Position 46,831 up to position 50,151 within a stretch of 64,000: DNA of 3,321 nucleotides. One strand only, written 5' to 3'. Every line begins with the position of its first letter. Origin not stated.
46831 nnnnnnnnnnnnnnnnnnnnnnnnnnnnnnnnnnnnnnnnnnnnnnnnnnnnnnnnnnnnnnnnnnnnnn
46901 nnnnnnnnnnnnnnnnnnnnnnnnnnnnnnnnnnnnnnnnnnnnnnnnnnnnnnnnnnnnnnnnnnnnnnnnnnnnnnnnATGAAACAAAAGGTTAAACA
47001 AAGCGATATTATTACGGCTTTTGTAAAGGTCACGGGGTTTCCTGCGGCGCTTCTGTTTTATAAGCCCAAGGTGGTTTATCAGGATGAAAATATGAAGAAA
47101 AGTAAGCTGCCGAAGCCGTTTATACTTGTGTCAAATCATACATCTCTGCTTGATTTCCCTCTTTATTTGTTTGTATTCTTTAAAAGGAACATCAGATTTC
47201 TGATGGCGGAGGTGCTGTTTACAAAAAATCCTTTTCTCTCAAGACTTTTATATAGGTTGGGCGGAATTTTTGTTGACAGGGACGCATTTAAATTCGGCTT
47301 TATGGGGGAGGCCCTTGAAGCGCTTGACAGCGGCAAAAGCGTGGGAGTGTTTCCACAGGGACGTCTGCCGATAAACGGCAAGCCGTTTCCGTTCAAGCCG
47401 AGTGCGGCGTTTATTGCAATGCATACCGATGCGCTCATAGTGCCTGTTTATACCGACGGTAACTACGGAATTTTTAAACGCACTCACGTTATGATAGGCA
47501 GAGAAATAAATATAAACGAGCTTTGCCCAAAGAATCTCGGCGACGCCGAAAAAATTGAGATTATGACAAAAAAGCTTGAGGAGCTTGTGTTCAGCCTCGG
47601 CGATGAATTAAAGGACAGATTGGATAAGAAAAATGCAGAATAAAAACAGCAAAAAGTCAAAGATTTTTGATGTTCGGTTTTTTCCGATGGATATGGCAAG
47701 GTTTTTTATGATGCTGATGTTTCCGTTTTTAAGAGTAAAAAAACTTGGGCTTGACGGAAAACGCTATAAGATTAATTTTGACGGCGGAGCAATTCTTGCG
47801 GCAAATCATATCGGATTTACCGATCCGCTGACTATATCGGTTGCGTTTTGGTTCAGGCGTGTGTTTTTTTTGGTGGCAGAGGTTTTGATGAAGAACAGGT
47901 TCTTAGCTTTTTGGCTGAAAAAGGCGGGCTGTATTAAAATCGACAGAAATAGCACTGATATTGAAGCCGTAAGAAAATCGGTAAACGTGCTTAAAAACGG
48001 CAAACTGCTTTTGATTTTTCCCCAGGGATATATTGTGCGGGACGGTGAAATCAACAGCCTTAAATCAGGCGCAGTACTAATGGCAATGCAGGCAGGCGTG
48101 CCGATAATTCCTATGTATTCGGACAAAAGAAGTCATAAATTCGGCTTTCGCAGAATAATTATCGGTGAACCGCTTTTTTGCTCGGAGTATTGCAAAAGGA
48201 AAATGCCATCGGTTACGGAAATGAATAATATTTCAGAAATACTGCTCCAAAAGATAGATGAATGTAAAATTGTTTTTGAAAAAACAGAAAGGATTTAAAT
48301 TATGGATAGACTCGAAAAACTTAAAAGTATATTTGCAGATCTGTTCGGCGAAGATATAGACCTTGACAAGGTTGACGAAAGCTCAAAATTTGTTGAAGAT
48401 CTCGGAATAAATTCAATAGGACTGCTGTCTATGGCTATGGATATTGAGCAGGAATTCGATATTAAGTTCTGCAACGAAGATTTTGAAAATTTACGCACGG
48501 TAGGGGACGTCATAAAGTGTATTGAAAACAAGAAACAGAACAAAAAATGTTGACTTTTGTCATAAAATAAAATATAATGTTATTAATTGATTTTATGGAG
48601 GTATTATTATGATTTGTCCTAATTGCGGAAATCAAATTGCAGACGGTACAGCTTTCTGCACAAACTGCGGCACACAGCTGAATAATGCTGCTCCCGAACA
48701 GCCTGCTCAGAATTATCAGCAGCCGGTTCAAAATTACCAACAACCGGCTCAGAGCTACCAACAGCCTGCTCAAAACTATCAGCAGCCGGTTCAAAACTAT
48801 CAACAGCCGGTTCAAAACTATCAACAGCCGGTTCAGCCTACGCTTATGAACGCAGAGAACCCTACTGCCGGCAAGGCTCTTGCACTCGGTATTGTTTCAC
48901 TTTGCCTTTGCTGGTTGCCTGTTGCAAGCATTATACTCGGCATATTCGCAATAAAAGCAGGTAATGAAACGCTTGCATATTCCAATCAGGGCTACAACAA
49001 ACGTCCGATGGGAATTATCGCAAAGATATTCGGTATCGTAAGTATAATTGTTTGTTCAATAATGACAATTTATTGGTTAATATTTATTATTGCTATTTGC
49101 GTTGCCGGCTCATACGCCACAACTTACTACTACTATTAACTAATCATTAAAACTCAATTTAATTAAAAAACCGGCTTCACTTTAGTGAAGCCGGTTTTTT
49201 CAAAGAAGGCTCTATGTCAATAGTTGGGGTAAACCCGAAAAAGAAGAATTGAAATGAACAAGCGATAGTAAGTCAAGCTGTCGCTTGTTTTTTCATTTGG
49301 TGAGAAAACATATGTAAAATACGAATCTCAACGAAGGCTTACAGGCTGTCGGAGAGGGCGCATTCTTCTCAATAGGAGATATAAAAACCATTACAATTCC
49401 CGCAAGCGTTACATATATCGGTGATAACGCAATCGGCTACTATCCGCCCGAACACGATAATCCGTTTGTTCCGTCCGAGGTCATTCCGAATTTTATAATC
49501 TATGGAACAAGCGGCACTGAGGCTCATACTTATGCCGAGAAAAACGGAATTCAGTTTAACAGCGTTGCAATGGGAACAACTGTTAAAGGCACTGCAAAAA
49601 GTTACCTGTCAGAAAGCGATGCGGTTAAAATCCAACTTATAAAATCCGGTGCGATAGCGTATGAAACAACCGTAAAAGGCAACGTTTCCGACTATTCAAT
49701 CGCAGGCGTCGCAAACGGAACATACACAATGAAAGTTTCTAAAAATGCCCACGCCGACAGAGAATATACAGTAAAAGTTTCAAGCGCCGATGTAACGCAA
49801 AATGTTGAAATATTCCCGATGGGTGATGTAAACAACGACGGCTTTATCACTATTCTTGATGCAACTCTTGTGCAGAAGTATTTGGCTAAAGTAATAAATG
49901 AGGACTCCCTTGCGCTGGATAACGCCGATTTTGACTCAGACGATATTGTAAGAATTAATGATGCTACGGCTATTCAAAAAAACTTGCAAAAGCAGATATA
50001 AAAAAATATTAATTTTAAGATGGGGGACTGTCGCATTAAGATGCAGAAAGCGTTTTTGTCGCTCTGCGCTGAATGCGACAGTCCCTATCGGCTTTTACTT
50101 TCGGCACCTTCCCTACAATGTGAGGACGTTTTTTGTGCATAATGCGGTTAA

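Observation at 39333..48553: Exogenous fatty-acid incorporation island: FakA/FakB/PlsX beside a split Aas-like acyl-ACP synthetase, acyltransferase and dedicated ACP module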

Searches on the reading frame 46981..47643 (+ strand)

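Call 3: search_protein_families(library=pfam, proteins=[window:46981-47643:+], max_evalue=0.01)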
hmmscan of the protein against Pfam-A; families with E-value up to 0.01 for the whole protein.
window:46981-47643:+ (220 aa): 1 family
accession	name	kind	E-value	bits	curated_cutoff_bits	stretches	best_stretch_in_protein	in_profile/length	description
PF01553.26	Acyltransferase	-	1.3e-21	77.2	23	1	36-157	8-130/132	Acyltransferase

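Call 4: search_protein_families(library=ncbifam, proteins=[window:46981-47643:+], max_evalue=0.01)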
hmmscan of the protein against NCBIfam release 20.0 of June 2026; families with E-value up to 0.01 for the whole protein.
window:46981-47643:+ (220 aa): 4 families
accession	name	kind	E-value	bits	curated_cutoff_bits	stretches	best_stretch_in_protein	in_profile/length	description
TIGR00530.1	AGP_acyltrn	subfamily_domain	3.7e-16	59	102.95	1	38-157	7-128/130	1-acylglycerol-3-phosphate O-acyltransferase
NF006386.0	PRK08633.1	equivalog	2.8e-14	51.8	1221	1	45-163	441-556/1147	acyl-[ACP]--phospholipid O-acyltransferase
NF005291.0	PRK06814.1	equivalog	7.5e-08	30.7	1349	1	36-165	447-571/1140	acyl-[ACP]--phospholipid O-acyltransferase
NF005959.0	PRK08043.1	equivalog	5e-07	28.3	886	1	28-174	15-154/719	bifunctional acyl-ACP--phospholipid O-acyltransferase/long-chain-fatty-acid--ACP ligase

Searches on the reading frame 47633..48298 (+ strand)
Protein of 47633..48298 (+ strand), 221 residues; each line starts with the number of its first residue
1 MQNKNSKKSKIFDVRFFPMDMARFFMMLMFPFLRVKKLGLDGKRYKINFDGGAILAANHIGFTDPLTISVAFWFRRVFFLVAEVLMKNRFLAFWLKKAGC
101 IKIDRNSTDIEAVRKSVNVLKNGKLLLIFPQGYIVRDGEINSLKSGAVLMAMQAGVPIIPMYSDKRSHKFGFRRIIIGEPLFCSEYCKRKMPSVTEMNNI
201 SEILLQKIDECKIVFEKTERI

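Call 3: search_protein_families(library=pfam, proteins=[window:47633-48298:+], max_evalue=0.01)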
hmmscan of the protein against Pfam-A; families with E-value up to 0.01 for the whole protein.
window:47633-48298:+ (221 aa): 1 family
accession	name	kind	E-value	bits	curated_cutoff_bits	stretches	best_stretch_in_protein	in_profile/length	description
PF01553.26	Acyltransferase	-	1.6e-22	80.2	23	1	50-162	13-130/132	Acyltransferase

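Call 4: search_protein_families(library=ncbifam, proteins=[window:47633-48298:+], max_evalue=0.01)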
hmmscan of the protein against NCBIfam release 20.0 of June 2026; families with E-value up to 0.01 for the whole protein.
window:47633-48298:+ (221 aa): 6 families
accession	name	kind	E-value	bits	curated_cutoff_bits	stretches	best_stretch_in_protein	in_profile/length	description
TIGR00530.1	AGP_acyltrn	subfamily_domain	1.1e-21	76.9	102.95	1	48-161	13-127/130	1-acylglycerol-3-phosphate O-acyltransferase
NF006386.0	PRK08633.1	equivalog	3.2e-20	71.5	1221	1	13-164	406-552/1147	acyl-[ACP]--phospholipid O-acyltransferase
NF005291.0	PRK06814.1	equivalog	2.6e-10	38.9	1349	1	14-162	419-562/1140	acyl-[ACP]--phospholipid O-acyltransferase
NF005959.0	PRK08043.1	equivalog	1.2e-08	33.7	886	1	26-164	7-138/719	bifunctional acyl-ACP--phospholipid O-acyltransferase/long-chain-fatty-acid--ACP ligase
NF011593.0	PRK15018.1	equivalog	2.8e-07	30.5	501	1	51-189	65-212/245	1-acylglycerol-3-phosphate O-acyltransferase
NF052615.1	orn_lipid_OlsF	equivalog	0.0026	16.4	620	1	42-170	71-203/570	bifunctional ornithine lipid synthase OlsF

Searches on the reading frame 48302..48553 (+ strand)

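Call 3: search_protein_families(library=pfam, proteins=[window:48302-48553:+], max_evalue=0.01)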
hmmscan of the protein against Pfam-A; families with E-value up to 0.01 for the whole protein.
window:48302-48553:+ (83 aa): 1 family
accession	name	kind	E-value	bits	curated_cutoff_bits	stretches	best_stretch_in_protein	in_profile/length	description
PF00550.31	PP-binding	-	5.3e-11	43.1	20.8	1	5-74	1-67/67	Phosphopantetheine attachment site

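Call 4: search_protein_families(library=ncbifam, proteins=[window:48302-48553:+], max_evalue=0.01)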
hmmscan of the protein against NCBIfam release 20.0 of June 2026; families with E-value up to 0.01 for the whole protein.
window:48302-48553:+ (83 aa): 17 families
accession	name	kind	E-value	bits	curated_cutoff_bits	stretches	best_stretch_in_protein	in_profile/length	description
NF002148.0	PRK00982.1-2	subfamily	4.9e-17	61.5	71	1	3-78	5-78/79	acyl carrier protein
NF002150.0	PRK00982.1-4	subfamily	4.4e-14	52.5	66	1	5-78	8-79/80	acyl carrier protein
TIGR00517.1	acyl_carrier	equivalog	7.1e-14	51.4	70.45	1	5-78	6-77/77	acyl carrier protein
NF002147.0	PRK00982.1-1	equivalog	1.5e-13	50.4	84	1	6-79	11-82/83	acyl carrier protein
NF002151.0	PRK00982.1-5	equivalog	1.9e-13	50.3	92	1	3-78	4-77/78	acyl carrier protein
NF040636.1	AcpM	exception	2.2e-12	46.8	146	1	19-79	20-80/93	meromycolate extension acyl carrier protein AcpM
NF002149.0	PRK00982.1-3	equivalog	1.1e-10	41.4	106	1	5-78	6-77/78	acyl carrier protein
NF006031.0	PRK08172.1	equivalog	7.1e-10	39.4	76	1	19-77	19-77/82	acyl carrier protein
NF003757.0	PRK05350.1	equivalog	7.9e-10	38.7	65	1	4-78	8-80/83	acyl carrier protein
NF009104.0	PRK12449.1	equivalog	2.6e-09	36.9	70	1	23-78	24-79/80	acyl carrier protein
NF058660.1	cispen_ACP_AmcB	equivalog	8.1e-08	32.3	80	1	6-78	5-79/80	cispentacin biosynthesis acyl carrier protein AmcB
TIGR04069.1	ocin_ACP_rel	hypoth_equivalog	5.2e-07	30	70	1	5-71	4-74/77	peptide maturation system acyl carrier-related protein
NF004533.0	PRK05883.1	equivalog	5.5e-07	29.3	72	1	9-79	30-98/100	acyl carrier protein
NF005079.0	PRK06508.1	equivalog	8.8e-07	29.2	83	1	5-62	6-61/93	acyl carrier protein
NF005798.0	PRK07639.1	equivalog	5.5e-05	23.5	100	1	6-80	5-84/91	petrobactin biosynthesis protein AsbD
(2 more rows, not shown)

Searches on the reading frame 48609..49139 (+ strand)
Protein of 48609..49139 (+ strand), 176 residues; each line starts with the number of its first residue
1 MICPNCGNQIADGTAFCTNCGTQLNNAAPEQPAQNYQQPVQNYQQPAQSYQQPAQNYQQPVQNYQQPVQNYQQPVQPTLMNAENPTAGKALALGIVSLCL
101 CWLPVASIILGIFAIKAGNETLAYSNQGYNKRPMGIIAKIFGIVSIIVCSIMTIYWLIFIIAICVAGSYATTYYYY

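Call 3: search_protein_families(library=pfam, proteins=[window:48609-49139:+], max_evalue=0.01)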
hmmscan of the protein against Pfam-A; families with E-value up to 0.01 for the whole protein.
window:48609-49139:+ (176 aa): 7 families
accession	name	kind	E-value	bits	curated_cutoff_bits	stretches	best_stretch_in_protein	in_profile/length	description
PF13240.11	Zn_Ribbon_1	-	2.4e-09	37.1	25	1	3-24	2-23/23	zinc-ribbon domain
PF13248.11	Zn_ribbon_3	-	3.3e-06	26.8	27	1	3-23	5-25/26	zinc-ribbon domain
PF12773.13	DZR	-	1.1e-05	25.9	27.3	1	3-25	1-23/45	Double zinc ribbon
PF08271.17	Zn_Ribbon_TF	-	0.00032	20.6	29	1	1-26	1-31/43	TFIIB zinc-binding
PF24460.1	DUF7575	-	0.00042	20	28.5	1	3-24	6-27/28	Domain of unknown function (DUF7575)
PF11781.13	Zn_ribbon_RRN7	-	0.0017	18.4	27.1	1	1-24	5-31/32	Zinc-finger of RNA-polymerase I-specific TFIIB, Rrn7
PF18912.6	DZR_2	-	0.0062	16.8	27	1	3-26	10-33/56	Double zinc ribbon domain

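Call 4: search_protein_families(library=ncbifam, proteins=[window:48609-49139:+], max_evalue=0.01)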
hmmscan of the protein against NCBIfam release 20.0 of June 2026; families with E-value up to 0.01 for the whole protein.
window:48609-49139:+ (176 aa): 2 families
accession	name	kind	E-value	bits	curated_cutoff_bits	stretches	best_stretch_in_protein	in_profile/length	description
NF040945.1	CCC_membrane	equivalog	8e-05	22.9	65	1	90-164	5-83/99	CCC motif membrane protein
NF033761.1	gliding_GltJ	equivalog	0.00039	19.6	450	1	28-103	311-384/671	adventurous gliding motility protein GltJ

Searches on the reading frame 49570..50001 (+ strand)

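Call 8: search_protein_families(library=pfam, proteins=[window:49570-50001:+], max_evalue=0.001)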
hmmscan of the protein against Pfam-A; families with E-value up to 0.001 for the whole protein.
window:49570-50001:+ (143 aa): 1 family
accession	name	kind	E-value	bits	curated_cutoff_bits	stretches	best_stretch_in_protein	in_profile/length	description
PF00404.24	Dockerin_1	-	2.5e-08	34.4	22.9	1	85-139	2-56/57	Dockerin type I domain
